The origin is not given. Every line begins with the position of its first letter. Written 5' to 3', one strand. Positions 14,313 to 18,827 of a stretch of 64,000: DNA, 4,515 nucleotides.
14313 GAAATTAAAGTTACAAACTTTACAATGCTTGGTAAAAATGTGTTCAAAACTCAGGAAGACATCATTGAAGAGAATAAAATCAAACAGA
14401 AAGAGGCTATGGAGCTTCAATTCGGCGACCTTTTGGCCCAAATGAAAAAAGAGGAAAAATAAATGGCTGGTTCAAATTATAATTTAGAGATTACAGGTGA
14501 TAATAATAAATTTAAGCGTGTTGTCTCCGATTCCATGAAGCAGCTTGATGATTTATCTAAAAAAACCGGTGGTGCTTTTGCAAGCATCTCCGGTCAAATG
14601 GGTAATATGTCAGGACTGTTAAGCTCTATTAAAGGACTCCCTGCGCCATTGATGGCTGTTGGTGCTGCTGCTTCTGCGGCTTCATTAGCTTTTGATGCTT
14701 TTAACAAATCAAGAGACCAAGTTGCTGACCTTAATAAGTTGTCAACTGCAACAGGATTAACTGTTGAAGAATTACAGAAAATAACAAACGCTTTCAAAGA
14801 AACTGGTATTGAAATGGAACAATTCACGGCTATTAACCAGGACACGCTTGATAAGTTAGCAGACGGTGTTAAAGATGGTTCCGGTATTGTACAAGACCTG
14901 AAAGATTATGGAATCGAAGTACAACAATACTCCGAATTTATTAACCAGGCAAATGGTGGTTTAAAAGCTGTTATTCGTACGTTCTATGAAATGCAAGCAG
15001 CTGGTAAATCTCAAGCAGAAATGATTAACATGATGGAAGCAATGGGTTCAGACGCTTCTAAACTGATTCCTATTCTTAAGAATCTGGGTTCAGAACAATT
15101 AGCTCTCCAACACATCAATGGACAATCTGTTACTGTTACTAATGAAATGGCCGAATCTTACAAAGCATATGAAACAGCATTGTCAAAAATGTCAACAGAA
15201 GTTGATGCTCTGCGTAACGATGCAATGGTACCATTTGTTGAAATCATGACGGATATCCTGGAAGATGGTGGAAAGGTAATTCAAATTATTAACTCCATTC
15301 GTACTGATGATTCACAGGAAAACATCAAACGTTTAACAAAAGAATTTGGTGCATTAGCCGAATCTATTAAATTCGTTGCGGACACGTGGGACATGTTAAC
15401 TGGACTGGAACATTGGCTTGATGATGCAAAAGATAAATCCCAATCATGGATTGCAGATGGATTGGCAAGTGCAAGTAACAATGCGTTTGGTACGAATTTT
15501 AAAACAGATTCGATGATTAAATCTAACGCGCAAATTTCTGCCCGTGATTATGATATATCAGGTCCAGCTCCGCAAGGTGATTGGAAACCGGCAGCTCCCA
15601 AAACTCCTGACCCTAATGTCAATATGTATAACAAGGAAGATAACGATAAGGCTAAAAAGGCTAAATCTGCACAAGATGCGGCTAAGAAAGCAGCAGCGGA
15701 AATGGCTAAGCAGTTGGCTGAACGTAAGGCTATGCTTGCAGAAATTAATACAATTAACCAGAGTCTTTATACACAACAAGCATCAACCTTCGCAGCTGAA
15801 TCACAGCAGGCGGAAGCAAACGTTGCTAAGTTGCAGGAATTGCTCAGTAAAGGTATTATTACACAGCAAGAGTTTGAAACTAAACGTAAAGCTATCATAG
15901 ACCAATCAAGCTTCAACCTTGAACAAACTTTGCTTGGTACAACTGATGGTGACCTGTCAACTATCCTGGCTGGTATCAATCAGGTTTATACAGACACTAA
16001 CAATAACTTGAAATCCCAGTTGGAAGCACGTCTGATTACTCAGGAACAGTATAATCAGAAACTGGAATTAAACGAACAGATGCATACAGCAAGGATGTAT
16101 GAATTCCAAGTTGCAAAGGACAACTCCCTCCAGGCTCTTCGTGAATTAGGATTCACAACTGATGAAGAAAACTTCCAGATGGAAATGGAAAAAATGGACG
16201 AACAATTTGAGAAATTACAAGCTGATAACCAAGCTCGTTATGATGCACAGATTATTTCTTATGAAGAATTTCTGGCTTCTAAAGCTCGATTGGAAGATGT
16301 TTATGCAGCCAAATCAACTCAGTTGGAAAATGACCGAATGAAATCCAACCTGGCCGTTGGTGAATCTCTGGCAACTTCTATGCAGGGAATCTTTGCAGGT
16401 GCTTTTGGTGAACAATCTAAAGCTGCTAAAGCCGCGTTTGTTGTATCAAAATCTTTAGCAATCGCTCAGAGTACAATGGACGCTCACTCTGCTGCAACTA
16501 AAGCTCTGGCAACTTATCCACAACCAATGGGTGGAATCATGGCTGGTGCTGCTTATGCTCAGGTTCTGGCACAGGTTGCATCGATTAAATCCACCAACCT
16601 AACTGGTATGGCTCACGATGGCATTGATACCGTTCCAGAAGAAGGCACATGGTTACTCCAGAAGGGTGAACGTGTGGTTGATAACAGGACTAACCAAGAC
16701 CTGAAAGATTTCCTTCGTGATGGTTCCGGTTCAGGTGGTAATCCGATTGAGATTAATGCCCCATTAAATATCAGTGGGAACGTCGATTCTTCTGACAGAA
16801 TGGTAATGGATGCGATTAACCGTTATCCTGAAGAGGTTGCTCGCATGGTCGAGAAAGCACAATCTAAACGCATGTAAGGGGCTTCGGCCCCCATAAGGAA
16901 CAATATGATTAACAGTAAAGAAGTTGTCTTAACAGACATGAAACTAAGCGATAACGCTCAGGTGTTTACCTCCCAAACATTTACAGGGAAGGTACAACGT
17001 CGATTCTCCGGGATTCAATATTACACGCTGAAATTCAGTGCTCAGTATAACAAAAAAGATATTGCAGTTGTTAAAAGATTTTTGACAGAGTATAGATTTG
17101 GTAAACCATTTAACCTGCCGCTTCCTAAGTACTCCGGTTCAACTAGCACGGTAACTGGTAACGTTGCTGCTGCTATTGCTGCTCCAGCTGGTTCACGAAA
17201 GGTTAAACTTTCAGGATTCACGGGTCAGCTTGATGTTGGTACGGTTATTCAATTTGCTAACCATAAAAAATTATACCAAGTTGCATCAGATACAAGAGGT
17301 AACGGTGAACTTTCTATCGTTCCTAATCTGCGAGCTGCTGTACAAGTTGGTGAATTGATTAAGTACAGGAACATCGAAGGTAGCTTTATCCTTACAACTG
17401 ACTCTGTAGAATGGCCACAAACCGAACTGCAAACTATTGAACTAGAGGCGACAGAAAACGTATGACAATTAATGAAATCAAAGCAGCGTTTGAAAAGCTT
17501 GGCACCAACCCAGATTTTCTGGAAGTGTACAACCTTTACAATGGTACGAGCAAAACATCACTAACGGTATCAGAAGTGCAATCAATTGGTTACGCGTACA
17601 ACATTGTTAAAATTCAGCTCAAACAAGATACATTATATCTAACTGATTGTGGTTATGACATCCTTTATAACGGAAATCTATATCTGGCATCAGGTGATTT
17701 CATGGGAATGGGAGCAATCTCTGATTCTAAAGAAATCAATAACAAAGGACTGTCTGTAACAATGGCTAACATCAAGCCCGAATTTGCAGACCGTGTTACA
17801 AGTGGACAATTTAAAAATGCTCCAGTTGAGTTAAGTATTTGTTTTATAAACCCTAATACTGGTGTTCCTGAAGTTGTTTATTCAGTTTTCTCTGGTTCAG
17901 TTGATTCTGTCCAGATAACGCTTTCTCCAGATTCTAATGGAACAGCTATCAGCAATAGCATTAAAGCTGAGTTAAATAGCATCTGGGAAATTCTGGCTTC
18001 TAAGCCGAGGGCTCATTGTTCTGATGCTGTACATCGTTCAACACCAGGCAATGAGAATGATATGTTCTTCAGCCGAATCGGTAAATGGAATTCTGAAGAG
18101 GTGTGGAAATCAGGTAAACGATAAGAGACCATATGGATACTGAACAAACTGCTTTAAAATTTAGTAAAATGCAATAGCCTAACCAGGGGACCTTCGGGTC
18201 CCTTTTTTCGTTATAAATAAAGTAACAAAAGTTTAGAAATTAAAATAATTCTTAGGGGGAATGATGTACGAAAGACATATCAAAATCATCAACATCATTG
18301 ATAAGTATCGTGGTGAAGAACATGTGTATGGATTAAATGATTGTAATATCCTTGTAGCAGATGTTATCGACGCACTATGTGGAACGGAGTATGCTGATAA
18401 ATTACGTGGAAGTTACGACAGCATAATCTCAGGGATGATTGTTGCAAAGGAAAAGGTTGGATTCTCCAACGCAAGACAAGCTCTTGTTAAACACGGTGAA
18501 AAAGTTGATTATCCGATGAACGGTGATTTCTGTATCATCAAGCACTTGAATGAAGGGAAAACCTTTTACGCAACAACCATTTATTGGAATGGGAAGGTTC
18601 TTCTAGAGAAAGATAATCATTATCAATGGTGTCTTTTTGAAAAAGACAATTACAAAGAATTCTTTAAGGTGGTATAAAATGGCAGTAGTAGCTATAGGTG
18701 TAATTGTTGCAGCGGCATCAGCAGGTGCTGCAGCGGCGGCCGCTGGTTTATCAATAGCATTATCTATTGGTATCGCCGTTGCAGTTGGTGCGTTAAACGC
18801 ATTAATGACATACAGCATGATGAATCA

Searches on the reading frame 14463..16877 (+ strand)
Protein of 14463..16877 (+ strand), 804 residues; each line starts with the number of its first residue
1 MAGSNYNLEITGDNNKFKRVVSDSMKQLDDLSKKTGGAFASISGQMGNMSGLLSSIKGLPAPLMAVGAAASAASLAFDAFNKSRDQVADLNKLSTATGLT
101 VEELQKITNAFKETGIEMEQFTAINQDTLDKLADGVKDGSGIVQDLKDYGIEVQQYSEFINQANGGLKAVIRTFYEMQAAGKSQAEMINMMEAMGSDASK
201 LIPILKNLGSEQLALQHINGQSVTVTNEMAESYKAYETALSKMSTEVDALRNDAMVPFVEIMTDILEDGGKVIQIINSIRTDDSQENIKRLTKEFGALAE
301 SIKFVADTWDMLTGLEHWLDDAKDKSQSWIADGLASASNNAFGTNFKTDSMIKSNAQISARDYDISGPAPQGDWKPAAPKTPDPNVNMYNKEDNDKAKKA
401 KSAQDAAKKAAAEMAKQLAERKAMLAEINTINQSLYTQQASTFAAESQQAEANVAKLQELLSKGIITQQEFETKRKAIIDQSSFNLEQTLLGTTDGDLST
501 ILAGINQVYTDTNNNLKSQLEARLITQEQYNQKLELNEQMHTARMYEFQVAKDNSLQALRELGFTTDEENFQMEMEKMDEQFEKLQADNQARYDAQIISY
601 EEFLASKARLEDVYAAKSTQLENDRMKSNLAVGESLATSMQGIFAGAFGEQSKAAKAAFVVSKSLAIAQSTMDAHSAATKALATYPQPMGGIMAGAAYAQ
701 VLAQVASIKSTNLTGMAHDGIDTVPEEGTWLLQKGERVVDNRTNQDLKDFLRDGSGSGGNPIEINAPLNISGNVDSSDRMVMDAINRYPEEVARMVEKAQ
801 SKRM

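Call 42: search_protein_families(library=phrogs, proteins=[window:14463-16877:+], max_evalue=0.01)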
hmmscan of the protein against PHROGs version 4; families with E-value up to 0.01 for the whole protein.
window:14463-16877:+ (804 aa): 16 families
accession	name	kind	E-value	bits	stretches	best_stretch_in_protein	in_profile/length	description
phrog_13674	-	tail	2.5e-72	245.6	1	14-804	16-759/764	tail length tape measure protein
phrog_2854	-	tail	2.1e-45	156.8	1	18-777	21-816/855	tail length tape measure protein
phrog_1506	-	tail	3.3e-38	132.4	2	512-787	976-1250/1269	tail length tape measure protein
phrog_339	-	tail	6.1e-28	98.6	1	70-798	450-1098/1123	tail length tape measure protein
phrog_21688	-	unknown function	1.1e-22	81.5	1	698-804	8-117/127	-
phrog_1538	-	tail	9.4e-22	78.5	1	274-715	280-707/811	tail length tape measure protein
phrog_3336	-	tail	1.5e-21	77.7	1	57-765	339-1001/1051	tail length tape measure protein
phrog_9483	-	tail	1.6e-20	74.2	2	67-265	48-243/657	tail length tape measure protein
phrog_20905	-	tail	1.7e-16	60.8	1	640-773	433-566/611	tail length tape measure protein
phrog_13338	-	unknown function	1.1e-12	48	1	33-266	14-241/903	-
phrog_10539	-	unknown function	1.3e-09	38.7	1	711-751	104-144/182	-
phrog_19210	-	unknown function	1.2e-08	35.4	1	619-720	73-173/399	-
phrog_8462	-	tail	6.2e-06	26.2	1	18-252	22-237/672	tail length tape measure protein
phrog_2276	-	tail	4.8e-05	23.2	1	13-252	36-266/673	tail length tape measure protein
phrog_888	-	unknown function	0.0017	19.1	1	410-478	201-268/271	-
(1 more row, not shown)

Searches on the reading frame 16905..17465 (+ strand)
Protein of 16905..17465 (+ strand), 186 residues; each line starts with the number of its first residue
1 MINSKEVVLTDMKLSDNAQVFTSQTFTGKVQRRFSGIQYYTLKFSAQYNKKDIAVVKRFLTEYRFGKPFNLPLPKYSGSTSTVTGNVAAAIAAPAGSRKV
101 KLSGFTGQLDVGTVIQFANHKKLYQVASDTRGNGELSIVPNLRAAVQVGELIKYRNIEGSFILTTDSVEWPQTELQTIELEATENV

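Call 41: search_protein_families(library=ncbifam, proteins=[window:16905-17465:+], max_evalue=0.1)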
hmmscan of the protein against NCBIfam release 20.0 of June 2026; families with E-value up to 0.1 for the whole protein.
window:16905-17465:+ (186 aa): 0 families

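Call 42: search_protein_families(library=phrogs, proteins=[window:16905-17465:+], max_evalue=0.01)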
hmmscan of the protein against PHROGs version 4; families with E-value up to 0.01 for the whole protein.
window:16905-17465:+ (186 aa): 2 families
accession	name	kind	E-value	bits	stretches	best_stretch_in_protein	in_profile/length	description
phrog_1302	-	tail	4.1e-24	86.2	1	7-184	9-198/201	distal tail protein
phrog_283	-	head and packaging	0.00097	19.6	1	78-143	222-290/385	major head protein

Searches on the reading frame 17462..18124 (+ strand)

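Call 41: search_protein_families(library=ncbifam, proteins=[window:17462-18124:+], max_evalue=0.1)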
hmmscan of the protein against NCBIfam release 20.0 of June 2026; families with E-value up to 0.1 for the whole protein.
window:17462-18124:+ (220 aa): 0 families

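Call 42: search_protein_families(library=phrogs, proteins=[window:17462-18124:+], max_evalue=0.01)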
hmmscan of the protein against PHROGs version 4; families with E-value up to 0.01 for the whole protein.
window:17462-18124:+ (220 aa): 1 family
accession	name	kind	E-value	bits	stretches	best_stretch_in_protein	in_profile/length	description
phrog_2048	-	tail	9.4e-24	85.1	1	48-219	196-362/390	tail protein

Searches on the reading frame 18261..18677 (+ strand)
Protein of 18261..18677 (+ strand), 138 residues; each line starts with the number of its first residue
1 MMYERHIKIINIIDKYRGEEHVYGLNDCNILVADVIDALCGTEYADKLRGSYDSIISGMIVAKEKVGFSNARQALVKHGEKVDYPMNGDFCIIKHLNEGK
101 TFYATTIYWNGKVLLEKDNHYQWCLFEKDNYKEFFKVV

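Call 41: search_protein_families(library=ncbifam, proteins=[window:18261-18677:+], max_evalue=0.1)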
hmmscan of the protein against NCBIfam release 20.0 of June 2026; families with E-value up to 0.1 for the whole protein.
window:18261-18677:+ (138 aa): 1 family
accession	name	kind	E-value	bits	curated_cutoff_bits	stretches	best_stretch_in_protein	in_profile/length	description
NF000431.1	AAC_6p_Ian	exception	0.058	12.9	400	1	9-72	92-155/190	aminoglycoside N-acetyltransferase AAC(6')-Ian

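Call 42: search_protein_families(library=phrogs, proteins=[window:18261-18677:+], max_evalue=0.01)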
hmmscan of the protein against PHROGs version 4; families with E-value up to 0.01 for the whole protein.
window:18261-18677:+ (138 aa): 1 family
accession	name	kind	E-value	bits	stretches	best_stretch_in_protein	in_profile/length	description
phrog_2134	-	unknown function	1.1e-19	71.5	1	4-118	5-116/135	-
